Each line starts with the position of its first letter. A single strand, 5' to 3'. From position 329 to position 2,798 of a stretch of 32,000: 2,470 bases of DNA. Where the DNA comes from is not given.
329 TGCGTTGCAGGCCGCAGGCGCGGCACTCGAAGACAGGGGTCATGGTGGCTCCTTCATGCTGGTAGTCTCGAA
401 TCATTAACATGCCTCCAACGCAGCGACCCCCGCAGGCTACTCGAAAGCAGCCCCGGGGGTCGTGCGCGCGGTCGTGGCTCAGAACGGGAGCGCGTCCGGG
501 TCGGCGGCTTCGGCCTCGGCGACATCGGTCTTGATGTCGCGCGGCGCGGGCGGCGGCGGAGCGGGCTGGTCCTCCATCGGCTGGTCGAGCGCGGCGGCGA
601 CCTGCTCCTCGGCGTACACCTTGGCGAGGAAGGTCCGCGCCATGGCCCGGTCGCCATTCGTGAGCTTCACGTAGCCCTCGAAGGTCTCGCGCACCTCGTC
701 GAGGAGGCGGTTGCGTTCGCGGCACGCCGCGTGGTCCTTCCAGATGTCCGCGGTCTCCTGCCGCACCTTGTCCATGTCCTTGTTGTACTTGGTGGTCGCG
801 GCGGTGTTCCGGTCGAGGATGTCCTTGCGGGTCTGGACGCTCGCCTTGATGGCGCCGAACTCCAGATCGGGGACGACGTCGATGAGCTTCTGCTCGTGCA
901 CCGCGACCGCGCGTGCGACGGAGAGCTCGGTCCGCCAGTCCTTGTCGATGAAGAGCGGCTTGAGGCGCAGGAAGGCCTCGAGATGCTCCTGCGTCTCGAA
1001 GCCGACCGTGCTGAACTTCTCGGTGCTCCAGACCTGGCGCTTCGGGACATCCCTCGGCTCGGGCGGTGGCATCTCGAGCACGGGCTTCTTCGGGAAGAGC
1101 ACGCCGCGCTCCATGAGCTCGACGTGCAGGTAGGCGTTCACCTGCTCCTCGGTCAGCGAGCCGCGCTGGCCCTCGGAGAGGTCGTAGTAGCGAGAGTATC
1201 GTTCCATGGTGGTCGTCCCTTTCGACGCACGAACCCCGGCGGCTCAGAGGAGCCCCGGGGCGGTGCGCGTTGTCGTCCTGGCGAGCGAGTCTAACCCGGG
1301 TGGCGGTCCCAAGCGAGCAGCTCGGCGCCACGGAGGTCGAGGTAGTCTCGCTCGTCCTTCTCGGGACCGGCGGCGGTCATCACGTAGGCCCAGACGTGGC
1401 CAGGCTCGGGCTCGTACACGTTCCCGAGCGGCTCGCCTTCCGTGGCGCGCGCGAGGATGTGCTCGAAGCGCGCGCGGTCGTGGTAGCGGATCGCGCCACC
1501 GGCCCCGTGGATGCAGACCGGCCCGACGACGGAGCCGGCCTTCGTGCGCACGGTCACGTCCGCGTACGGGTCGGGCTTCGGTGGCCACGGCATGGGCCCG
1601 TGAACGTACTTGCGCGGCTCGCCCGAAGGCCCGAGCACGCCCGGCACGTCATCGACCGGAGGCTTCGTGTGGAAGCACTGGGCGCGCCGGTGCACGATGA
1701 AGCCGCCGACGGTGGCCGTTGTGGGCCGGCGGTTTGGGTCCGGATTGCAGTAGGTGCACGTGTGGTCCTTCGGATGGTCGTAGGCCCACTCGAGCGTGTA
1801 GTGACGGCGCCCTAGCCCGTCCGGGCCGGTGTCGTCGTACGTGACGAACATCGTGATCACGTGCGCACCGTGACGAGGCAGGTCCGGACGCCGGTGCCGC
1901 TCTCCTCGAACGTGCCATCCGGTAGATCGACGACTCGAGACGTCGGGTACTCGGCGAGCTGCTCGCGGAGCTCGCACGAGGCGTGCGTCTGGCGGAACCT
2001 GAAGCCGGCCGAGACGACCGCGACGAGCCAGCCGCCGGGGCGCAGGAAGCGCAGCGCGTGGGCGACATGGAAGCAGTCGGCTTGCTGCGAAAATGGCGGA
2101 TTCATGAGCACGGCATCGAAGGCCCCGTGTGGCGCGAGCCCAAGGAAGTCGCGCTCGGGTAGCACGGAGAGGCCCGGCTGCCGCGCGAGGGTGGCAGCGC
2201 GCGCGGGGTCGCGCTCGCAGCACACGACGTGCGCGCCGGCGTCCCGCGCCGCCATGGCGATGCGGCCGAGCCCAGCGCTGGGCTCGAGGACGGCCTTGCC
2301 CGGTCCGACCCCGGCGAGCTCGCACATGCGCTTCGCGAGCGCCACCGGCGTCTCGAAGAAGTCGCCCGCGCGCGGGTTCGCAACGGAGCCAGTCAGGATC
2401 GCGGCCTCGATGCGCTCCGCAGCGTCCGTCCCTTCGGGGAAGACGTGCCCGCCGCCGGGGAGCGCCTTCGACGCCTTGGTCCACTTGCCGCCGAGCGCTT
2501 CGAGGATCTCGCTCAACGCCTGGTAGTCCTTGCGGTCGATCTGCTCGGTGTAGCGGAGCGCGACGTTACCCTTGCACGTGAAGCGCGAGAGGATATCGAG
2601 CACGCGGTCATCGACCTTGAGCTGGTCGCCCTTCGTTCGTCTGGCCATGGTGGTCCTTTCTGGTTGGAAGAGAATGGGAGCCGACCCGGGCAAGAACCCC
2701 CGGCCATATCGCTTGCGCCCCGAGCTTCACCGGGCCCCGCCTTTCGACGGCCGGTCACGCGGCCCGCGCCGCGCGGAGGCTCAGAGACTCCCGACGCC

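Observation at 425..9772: A conserved stop-GCGCAC-hairpin-SD module repeated 14 times at gene junctions of the leftward operon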

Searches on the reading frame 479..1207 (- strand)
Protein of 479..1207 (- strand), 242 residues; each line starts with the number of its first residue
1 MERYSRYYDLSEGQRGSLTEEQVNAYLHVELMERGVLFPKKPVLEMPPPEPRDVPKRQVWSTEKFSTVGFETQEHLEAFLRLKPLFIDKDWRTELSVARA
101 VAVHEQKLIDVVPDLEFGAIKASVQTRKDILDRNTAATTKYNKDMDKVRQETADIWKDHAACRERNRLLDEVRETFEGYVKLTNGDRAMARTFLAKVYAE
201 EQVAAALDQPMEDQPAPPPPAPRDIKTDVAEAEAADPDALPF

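Call 15: search_protein_families(library=pfam, proteins=[window:479-1207:-], max_evalue=0.01)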
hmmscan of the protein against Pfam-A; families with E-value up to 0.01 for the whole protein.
window:479-1207:- (242 aa): 0 families

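Call 48: find_encoding_contigs(protein=window:479-1207:-, flank=10000, max_places=4)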
Protein window:479-1207:- (242 aa): 3 contigs read that carry it; 2 places shown.
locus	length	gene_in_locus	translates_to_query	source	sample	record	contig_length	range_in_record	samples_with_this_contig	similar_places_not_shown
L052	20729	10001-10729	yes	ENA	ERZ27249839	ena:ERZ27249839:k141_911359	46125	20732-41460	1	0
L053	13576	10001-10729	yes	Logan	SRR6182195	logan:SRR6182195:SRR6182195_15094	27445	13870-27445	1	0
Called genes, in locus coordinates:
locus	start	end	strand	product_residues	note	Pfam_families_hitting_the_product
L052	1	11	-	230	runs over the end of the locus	PF10258:PHAX_RNA-bd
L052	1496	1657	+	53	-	-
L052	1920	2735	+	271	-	-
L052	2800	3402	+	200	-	-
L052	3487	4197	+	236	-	-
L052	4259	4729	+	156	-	PF04002:RadC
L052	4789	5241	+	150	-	PF21849:DUF6908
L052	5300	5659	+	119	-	-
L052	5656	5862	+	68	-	-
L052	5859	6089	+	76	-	-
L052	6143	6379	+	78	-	-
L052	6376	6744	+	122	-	-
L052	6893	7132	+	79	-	-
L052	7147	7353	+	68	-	-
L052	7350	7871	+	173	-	-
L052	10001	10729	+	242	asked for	-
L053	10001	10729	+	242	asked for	-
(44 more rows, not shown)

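Call 86: search_protein_families(library=phrogs, proteins=[window:479-1207:-], max_evalue=0.001)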
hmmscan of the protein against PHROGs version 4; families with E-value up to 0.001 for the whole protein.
window:479-1207:- (242 aa): 0 families

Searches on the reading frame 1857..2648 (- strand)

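Call 15: search_protein_families(library=pfam, proteins=[window:1857-2648:-], max_evalue=0.01)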
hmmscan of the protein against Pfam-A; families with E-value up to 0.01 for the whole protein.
window:1857-2648:- (263 aa): 2 families
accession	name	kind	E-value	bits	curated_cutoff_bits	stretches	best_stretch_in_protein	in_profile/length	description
PF05175.20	MTS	-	2e-05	24.7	23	1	118-219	33-147/170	Methyltransferase small domain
PF02384.22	N6_Mtase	-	0.00011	22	20.4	0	188-259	159-228/311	N-6 DNA Methylase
